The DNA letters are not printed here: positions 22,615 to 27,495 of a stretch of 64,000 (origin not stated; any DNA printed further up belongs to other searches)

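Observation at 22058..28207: Orphan tandem-DUF4157 giant protein inside a translationally coupled four-gene module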

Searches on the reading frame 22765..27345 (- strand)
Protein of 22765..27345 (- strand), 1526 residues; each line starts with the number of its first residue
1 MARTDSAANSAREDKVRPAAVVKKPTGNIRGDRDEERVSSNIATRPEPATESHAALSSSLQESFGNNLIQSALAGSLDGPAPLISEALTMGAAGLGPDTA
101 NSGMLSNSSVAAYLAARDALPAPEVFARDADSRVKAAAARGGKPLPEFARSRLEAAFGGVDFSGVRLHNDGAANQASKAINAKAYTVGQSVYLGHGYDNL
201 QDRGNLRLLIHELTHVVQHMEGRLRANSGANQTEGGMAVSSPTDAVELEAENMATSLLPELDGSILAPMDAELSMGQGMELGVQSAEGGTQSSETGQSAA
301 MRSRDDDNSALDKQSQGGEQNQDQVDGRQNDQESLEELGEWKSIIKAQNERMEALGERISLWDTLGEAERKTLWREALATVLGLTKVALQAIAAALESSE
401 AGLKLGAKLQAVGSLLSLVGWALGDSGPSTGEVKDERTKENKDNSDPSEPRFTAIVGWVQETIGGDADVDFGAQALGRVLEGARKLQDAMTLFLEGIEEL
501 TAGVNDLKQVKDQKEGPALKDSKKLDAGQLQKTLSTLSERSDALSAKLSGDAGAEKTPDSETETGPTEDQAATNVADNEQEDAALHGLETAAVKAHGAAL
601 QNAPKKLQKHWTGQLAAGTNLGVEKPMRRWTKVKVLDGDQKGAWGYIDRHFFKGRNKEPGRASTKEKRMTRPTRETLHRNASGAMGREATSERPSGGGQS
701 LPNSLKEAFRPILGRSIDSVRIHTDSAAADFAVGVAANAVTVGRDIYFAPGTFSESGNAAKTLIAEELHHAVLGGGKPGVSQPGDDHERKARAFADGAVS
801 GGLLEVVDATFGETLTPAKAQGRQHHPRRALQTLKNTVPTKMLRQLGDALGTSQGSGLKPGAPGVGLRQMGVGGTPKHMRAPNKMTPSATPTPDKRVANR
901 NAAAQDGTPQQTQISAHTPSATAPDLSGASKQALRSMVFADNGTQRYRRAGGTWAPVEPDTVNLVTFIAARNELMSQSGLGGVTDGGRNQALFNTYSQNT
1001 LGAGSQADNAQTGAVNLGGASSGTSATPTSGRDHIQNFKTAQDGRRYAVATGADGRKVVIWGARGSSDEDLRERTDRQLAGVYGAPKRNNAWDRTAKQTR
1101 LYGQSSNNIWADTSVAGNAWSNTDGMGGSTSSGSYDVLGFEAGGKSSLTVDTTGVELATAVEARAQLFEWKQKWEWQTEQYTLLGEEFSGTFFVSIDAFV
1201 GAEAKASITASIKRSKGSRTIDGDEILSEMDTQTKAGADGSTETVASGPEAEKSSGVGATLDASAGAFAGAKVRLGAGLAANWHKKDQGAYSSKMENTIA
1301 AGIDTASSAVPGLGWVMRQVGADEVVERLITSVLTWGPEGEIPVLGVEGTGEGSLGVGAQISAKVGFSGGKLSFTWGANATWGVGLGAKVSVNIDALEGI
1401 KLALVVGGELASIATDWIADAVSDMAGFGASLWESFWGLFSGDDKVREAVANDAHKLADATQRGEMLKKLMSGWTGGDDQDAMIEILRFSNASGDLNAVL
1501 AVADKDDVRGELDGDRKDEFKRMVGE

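Call 9: search_protein_families(library=pfam, proteins=[window:22765-27345:-], max_evalue=0.1)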
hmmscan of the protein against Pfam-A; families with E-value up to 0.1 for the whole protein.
window:22765-27345:- (1526 aa): 1 family
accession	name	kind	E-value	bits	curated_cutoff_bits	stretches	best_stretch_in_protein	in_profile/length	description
PF13699.11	eCIS_core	-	1.4e-40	137.8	22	2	144-222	1-78/79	eCIS core domain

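Call 10: search_protein_families(library=ncbifam, proteins=[window:22765-27345:-], max_evalue=0.1)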
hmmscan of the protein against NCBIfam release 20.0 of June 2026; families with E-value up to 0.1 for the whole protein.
window:22765-27345:- (1526 aa): 0 families

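Call 11: find_homologous_proteins(query=window:22765-27345:-)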
Query window:22765-27345:- (1526 aa): 107 proteins with E <= 0.001 among 8000 candidates.
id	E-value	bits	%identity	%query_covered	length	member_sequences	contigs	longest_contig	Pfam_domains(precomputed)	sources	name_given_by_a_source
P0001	0.0e+0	3336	100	100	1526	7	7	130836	PF13699.12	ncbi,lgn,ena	-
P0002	0.0e+0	2422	49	99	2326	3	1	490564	PF13699.12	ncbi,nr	ncbi:MAG: DUF4157 domain-containing protein [Myxococcota bacterium]|nr:DUF4157 domain-containing pro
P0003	6.3e-190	652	44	57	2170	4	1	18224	PF13699.12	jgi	jgi:hypothetical protein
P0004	3.7e-185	637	41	35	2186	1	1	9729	PF13699.12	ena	-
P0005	1.0e-61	227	42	14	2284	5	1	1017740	PF13699.12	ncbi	-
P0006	1.5e-58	217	40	16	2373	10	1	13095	PF13699.12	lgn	-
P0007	1.1e-52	198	45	14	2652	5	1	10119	PF13699.12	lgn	-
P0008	4.6e-40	156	44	14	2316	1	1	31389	PF13699.12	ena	-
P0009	1.9e-29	121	45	8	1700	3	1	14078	PF13699.12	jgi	jgi:hypothetical protein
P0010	8.6e-29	118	36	7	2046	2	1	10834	PF13699.12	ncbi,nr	ncbi:MAG: DUF4157 domain-containing protein [Planctomycetota bacterium]|nr:MAG: DUF4157 domain-conta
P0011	3.3e-23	100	38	8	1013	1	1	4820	PF13699.12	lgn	-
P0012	1.9e-22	97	44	5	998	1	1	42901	PF13699.12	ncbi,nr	ncbi:DUF4157 domain-containing protein [Pleurocapsales cyanobacterium LEGE 10410]|nr:DUF4157 domain-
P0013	1.5e-21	94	44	6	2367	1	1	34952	PF13699.12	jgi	jgi:hypothetical protein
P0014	5.8e-20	89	47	5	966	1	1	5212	PF13699.12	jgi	jgi:hypothetical protein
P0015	9.0e-19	85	37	7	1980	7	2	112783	PF13699.12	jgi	-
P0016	3.8e-18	83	39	6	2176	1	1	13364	PF13699.12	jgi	-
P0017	9.2e-17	78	40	6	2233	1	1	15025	PF14410.13,PF13699.12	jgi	jgi:hypothetical protein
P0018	3.6e-16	76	47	8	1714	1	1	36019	PF26324.1,PF13699.12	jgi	jgi:hypothetical protein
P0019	1.3e-15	75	35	15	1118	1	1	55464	PF13699.12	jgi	jgi:hypothetical protein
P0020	5.0e-14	69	38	5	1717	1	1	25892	PF13699.12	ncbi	ncbi:MAG: DUF4157 domain-containing protein, partial [Bacteroidota bacterium]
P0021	8.9e-14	69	43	8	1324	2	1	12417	PF13699.12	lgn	-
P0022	2.0e-13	67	38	7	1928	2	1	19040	PF13699.12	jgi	-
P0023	2.2e-13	67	43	9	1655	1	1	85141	PF13699.12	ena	-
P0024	2.6e-11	60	45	6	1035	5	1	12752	PF13699.12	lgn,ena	-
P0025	3.6e-11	60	43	6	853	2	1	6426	PF13699.12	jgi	-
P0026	4.3e-11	60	51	5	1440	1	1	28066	PF13699.12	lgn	-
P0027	7.7e-11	59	39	8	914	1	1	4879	PF13699.12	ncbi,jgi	-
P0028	1.6e-10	58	44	5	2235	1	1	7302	PF15522.12,PF13699.12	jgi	jgi:uncharacterized protein DUF4157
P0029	1.8e-10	58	42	6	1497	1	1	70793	PF13699.12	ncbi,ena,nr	ncbi:MAG TPA: DUF4157 domain-containing protein [Anaerolineales bacterium]|nr:DUF4157 domain-contain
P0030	2.2e-10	57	43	6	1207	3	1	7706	PF13699.12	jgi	jgi:hypothetical protein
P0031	2.4e-10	57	45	6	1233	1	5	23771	PF13699.12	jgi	jgi:hypothetical protein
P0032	4.6e-10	56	33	8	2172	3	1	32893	PF15522.12,PF13699.12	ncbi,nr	ncbi:MAG TPA: DUF4157 domain-containing protein [Thermomicrobiales bacterium]|nr:DUF4157 domain-cont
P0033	8.1e-10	55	47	6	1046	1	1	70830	PF13699.12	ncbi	-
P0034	9.9e-10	55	46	6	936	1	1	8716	PF13699.12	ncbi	-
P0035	1.2e-9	55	41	6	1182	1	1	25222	PF13699.12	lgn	-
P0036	2.1e-9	54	44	6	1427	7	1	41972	PF13699.12,PF13930.13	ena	-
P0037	2.1e-9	54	46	5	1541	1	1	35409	PF13699.12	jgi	jgi:hypothetical protein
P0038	2.5e-9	54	40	5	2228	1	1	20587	PF15522.12,PF13699.12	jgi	jgi:hypothetical protein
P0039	3.9e-9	53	41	6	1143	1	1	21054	PF13699.12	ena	-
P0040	5.3e-9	53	48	5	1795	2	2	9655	PF13699.12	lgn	-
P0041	7.5e-9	52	39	7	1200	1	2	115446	PF13699.12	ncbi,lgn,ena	-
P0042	8.1e-9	52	45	5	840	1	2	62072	PF13699.12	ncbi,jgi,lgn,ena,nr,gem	ncbi:MAG TPA: DUF4157 domain-containing protein [Trichormus sp. M33_DOE_039]|nr:DUF4157 domain-conta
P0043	9.6e-9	52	39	7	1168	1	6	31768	PF13699.12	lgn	-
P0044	9.7e-9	52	40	6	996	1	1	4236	PF13699.12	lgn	-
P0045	1.0e-8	52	42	5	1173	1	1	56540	PF13699.12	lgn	-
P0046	1.3e-8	51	44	6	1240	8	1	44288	PF13699.12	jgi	jgi:hypothetical protein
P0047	1.4e-8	51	41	5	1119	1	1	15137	PF13699.12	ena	-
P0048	2.1e-8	51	42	6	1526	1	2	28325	PF13699.12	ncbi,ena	-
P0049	2.2e-8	51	43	5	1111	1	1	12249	PF13699.12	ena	-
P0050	2.9e-8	50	42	6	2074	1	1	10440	PF15522.12,PF13699.12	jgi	jgi:hypothetical protein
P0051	3.1e-8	50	36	8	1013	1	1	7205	PF13699.12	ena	-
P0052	4.3e-8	50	43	6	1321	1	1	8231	PF13699.12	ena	-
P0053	6.1e-8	49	36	6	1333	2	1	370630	PF13699.12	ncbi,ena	-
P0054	7.7e-8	49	40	6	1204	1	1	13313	PF13699.12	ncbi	-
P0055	8.4e-8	49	41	5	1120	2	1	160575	PF13699.12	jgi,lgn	-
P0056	9.2e-8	49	42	6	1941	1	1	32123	PF14449.12,PF13699.12,PF13930.13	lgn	-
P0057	9.8e-8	49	49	4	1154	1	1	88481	PF13699.12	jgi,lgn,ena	-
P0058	1.2e-7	48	43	5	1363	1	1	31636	PF26039.2,PF13699.12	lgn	-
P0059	1.5e-7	48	43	6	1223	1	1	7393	PF13699.12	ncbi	ncbi:MAG: DUF4157 domain-containing protein [Rhizomicrobium sp.]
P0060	2.1e-7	47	39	5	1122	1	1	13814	PF14412.13,PF13699.12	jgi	jgi:hypothetical protein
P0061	2.7e-7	47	37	6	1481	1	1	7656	PF13699.12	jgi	jgi:Domain of unknown function (DUF4157)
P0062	3.2e-7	47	33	7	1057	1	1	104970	PF15541.11,PF13699.12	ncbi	ncbi:MAG: DUF4157 domain-containing protein [Novosphingobium sp.]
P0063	4.2e-7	46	45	5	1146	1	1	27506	PF13699.12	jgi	jgi:hypothetical protein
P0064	5.6e-7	46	37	8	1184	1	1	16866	PF13699.12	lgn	-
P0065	5.6e-7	46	38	8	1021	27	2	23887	PF13699.12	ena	-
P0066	6.4e-7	46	38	5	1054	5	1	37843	PF13699.12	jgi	jgi:hypothetical protein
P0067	6.5e-7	46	43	6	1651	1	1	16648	PF13699.12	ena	-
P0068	7.0e-7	46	40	6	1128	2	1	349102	PF13699.12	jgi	jgi:hypothetical protein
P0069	7.8e-7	46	37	7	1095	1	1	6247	PF13699.12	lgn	-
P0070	8.0e-7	46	41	5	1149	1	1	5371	PF13699.12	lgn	-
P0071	9.7e-7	45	38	5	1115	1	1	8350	PF14412.13,PF13699.12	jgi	jgi:hypothetical protein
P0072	9.7e-7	45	45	5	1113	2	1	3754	PF13699.12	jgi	-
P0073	1.1e-6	45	40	6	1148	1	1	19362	PF13699.12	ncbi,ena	-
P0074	1.4e-6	45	44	6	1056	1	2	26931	PF13699.12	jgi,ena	-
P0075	2.1e-6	44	45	5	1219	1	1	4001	PF13699.12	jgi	jgi:hypothetical protein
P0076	2.2e-6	44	46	5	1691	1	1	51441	PF13699.12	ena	-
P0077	2.5e-6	44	38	7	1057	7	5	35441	PF13699.12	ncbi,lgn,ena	-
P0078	2.5e-6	44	36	7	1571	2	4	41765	PF13699.12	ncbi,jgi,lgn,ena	-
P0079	4.0e-6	43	49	5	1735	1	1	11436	PF13699.12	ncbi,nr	ncbi:MAG: DUF4157 domain-containing protein [Synechococcales bacterium]|nr:DUF4157 domain-containing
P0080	4.8e-6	43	37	6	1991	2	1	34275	PF13489.13,PF13699.12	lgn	-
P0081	5.1e-6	43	38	6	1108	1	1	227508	PF14412.13,PF13699.12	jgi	jgi:hypothetical protein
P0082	5.4e-6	43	44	5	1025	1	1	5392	PF27118.1,PF13699.12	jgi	jgi:pyrrolidone-carboxylate peptidase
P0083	6.2e-6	43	41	5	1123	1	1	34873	PF13699.12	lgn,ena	-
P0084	6.3e-6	43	39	5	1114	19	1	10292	PF13699.12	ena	-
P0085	7.4e-6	42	40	5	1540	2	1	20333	PF13699.12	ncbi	ncbi:MAG: DUF4157 domain-containing protein [Bacteroidota bacterium]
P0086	1.2e-5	42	40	6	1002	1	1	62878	PF13699.12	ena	-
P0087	1.6e-5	41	38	6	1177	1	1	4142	PF13699.12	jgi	jgi:hypothetical protein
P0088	1.9e-5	41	41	5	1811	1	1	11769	PF01442.24,PF13699.12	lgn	-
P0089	1.9e-5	41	35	9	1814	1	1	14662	PF13699.12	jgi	jgi:hypothetical protein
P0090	2.1e-5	41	43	6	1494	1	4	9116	PF13699.12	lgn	-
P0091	2.6e-5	40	36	7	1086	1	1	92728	PF13699.12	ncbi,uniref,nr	ncbi:DUF4157 domain-containing protein [Variovorax sp. J31P179]|uniref:eCIS core domain-containing p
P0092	3.0e-5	40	40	7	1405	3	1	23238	PF13699.12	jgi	-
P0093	3.1e-5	40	44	5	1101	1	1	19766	PF13699.12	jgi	jgi:hypothetical protein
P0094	4.2e-5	40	41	5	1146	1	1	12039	PF13699.12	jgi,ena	-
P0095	5.4e-5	39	42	5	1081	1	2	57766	PF13699.12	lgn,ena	-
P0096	5.4e-5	39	40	6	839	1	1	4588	PF15500.11,PF13699.12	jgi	jgi:hypothetical protein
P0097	6.1e-5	39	40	5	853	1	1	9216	PF16754.11,PF13699.12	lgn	-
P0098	6.9e-5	39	42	5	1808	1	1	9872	PF13699.12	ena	-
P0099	8.4e-5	39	39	5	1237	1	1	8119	PF13699.12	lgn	-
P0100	9.9e-5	39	42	5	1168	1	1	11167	PF13699.12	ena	-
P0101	1.0e-4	39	39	5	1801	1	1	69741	PF13699.12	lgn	-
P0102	1.2e-4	38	38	5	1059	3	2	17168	PF13699.12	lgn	-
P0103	2.4e-4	37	37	7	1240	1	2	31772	PF13699.12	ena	-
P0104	2.5e-4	37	41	5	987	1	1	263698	PF13699.12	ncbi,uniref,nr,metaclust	ncbi:eCIS core domain-containing protein [Solimonas soli]|uniref:eCIS core domain-containing protein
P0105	3.8e-4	37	36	5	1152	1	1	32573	PF13699.12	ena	-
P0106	4.4e-4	36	40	5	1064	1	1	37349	PF13699.12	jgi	jgi:hypothetical protein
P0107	9.6e-4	35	35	5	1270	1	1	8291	PF14412.13,PF13699.12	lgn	-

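Call 12: find_encoding_contigs(protein=P0002, flank=10000, max_places=3)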
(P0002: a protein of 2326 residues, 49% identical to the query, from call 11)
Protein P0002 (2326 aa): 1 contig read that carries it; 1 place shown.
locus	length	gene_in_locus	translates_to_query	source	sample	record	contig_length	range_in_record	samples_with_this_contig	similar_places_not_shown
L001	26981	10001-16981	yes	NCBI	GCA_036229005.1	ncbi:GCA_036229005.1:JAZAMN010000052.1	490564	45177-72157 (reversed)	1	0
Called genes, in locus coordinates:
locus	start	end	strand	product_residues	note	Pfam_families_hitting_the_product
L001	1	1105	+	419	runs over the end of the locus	PF07394:DUF1501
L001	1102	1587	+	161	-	-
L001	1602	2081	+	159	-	PF10604:Polyketide_cyc2, PF03364:Polyketide_cyc (faint)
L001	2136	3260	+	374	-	PF10127:RlaP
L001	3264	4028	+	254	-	PF10127:RlaP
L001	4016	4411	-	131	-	-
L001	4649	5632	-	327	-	PF19582:AdeT1_2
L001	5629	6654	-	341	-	-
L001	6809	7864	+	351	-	PF08668:HDOD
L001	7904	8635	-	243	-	PF01553:Acyltransferase, PF03982:DAGAT (weak)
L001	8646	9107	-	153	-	-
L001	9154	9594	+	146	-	PF08308:PEGA (weak)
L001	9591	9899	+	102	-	-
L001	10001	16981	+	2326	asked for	PF13699:eCIS_core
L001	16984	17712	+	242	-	-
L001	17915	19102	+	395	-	-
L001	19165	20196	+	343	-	PF00108:Thiolase_N (weak), PF00195:Chal_sti_synt_N (weak), PF08545:ACP_syn_III, PF08541:ACP_syn_III_C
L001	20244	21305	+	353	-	PF00089:Trypsin, PF13365:Trypsin_2, PF13180:PDZ_2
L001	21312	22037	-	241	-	PF06790:UPF0259 (weak)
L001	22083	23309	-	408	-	-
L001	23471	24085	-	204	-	PF00440:TetR_N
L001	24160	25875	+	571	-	PF07969:Amidohydro_3, PF01979:Amidohydro_1 (weak)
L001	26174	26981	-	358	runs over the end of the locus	PF00144:Beta-lactamase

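Call 13: find_encoding_contigs(protein=P0001, flank=10000, max_places=4)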
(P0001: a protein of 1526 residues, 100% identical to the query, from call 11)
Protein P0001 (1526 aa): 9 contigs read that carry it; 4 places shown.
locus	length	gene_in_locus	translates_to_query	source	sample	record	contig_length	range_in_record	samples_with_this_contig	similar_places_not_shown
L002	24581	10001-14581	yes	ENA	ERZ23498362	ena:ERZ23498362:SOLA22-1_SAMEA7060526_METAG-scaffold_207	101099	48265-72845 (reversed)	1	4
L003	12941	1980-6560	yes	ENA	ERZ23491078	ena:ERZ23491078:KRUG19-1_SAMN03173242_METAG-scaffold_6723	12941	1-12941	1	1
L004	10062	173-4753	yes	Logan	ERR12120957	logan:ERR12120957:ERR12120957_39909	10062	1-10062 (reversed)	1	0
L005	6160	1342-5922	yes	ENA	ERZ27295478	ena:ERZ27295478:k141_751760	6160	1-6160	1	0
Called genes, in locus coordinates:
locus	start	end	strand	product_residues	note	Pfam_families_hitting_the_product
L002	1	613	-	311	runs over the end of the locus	PF00781:DAGK_cat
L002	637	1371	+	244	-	PF07722:Peptidase_C26, PF00117:GATase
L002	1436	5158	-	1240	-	PF00176:SNF2-rel_dom, PF00271:Helicase_C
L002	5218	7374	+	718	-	PF02897:Peptidase_S9_N, PF00326:Peptidase_S9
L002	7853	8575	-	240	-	PF01553:Acyltransferase, PF03982:DAGAT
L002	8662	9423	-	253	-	-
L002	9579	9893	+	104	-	-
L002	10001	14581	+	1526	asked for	PF13699:eCIS_core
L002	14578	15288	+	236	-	-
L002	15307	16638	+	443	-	-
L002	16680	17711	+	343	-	PF00195:Chal_sti_synt_N, PF08545:ACP_syn_III, PF08541:ACP_syn_III_C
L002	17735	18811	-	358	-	PF00089:Trypsin, PF13365:Trypsin_2, PF00595:PDZ (weak), PF13180:PDZ_2, PF17820:PDZ_6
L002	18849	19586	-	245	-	PF06161:DUF975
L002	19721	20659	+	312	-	-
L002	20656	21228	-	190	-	PF00440:TetR_N (weak)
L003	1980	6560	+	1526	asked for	PF13699:eCIS_core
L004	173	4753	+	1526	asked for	PF13699:eCIS_core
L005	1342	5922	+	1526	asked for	PF13699:eCIS_core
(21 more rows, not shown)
